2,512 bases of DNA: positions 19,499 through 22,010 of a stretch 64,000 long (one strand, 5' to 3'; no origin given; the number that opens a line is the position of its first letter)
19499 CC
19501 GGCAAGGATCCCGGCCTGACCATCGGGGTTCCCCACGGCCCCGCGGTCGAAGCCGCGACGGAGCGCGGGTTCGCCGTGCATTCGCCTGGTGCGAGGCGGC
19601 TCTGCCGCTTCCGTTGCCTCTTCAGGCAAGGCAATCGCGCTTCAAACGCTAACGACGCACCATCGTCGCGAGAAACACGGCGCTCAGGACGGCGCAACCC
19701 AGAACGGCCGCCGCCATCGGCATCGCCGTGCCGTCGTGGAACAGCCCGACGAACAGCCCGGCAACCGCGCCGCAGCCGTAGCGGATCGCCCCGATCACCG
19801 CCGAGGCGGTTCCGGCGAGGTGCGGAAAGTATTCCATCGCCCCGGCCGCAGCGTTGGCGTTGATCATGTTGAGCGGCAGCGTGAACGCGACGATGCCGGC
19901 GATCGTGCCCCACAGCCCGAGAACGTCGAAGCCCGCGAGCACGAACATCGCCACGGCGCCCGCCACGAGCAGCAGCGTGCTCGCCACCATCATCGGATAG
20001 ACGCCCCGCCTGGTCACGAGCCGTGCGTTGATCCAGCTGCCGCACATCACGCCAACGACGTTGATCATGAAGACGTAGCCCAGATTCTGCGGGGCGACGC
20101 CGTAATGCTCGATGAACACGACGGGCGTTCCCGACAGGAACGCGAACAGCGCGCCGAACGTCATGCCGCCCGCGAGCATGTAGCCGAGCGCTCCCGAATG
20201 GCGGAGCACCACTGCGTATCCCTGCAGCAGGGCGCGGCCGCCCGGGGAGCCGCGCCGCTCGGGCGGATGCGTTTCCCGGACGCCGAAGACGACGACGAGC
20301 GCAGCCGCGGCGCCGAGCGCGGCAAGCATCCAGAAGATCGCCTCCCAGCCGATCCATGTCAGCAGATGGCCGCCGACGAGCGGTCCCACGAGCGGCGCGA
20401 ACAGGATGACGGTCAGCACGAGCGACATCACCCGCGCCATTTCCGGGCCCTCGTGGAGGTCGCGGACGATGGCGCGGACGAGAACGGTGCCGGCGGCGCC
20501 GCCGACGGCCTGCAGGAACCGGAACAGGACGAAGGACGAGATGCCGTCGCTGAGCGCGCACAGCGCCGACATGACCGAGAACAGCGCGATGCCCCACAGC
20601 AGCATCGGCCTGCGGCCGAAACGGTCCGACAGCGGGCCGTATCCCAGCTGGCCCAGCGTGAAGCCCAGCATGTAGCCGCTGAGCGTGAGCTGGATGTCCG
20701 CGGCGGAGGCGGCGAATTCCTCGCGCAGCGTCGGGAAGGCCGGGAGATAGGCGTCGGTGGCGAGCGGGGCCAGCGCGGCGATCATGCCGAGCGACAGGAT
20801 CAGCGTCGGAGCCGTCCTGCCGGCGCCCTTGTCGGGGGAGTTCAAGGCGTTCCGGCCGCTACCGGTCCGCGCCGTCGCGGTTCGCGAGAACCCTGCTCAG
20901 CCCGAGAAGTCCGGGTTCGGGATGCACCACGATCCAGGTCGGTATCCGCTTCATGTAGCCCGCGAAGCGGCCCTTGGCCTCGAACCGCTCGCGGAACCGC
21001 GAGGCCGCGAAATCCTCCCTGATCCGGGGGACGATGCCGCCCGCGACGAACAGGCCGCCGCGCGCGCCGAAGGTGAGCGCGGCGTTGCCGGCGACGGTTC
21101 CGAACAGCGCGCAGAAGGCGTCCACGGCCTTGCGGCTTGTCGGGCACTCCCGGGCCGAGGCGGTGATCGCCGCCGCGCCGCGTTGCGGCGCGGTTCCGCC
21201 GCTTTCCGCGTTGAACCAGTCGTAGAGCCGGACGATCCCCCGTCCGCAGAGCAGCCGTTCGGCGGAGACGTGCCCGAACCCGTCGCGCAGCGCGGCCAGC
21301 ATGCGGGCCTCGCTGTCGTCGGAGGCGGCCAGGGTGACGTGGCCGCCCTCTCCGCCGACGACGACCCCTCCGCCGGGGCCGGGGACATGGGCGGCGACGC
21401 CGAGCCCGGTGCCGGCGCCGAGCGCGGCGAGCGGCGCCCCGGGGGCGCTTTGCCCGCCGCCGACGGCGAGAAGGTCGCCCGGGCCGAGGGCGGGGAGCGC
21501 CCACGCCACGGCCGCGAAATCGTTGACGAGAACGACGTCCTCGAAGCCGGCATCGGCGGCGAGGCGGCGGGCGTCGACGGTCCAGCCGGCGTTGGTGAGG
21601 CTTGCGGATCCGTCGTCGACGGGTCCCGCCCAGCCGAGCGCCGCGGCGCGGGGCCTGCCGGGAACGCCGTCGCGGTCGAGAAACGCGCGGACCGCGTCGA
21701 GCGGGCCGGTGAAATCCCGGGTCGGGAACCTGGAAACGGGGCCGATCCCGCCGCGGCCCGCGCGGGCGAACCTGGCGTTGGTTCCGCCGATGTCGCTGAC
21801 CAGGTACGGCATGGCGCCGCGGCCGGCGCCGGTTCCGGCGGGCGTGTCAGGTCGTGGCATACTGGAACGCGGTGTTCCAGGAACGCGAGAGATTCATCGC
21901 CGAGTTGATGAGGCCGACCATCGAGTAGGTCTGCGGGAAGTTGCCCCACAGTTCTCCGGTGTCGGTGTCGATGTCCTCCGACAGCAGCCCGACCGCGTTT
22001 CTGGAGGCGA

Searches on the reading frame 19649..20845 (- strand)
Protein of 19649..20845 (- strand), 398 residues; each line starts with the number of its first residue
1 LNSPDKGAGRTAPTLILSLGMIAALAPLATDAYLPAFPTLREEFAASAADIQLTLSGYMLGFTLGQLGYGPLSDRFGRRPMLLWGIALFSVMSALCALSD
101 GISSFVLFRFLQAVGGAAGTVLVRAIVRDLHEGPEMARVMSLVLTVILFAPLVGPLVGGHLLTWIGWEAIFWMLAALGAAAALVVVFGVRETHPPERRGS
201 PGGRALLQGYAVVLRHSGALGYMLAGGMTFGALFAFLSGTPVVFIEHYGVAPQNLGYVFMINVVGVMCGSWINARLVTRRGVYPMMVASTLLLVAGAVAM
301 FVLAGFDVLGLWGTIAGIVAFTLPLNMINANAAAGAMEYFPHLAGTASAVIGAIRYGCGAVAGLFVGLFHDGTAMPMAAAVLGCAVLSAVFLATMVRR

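Call 68: search_protein_families(library=pfam, proteins=[window:19649-20845:-], max_evalue=0.0001)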
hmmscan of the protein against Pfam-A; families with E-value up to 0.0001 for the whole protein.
window:19649-20845:- (398 aa): 2 families
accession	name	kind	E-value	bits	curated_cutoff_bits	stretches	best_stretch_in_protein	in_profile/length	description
PF07690.21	MFS_1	-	1.1e-49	169.6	33.4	1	21-362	3-346/347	Major Facilitator Superfamily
PF00083.30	Sugar_tr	-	2.7e-10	40.2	22.3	1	19-120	16-120/452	Sugar (and other) transporter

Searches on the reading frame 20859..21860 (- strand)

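Call 68: search_protein_families(library=pfam, proteins=[window:20859-21860:-], max_evalue=0.0001)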
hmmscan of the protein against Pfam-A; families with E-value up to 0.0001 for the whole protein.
window:20859-21860:- (333 aa): 1 family
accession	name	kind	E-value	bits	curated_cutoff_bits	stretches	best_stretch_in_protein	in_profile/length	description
PF02685.22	Glucokinase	-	6.6e-99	331.3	22.1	1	20-326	1-312/314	Glucokinase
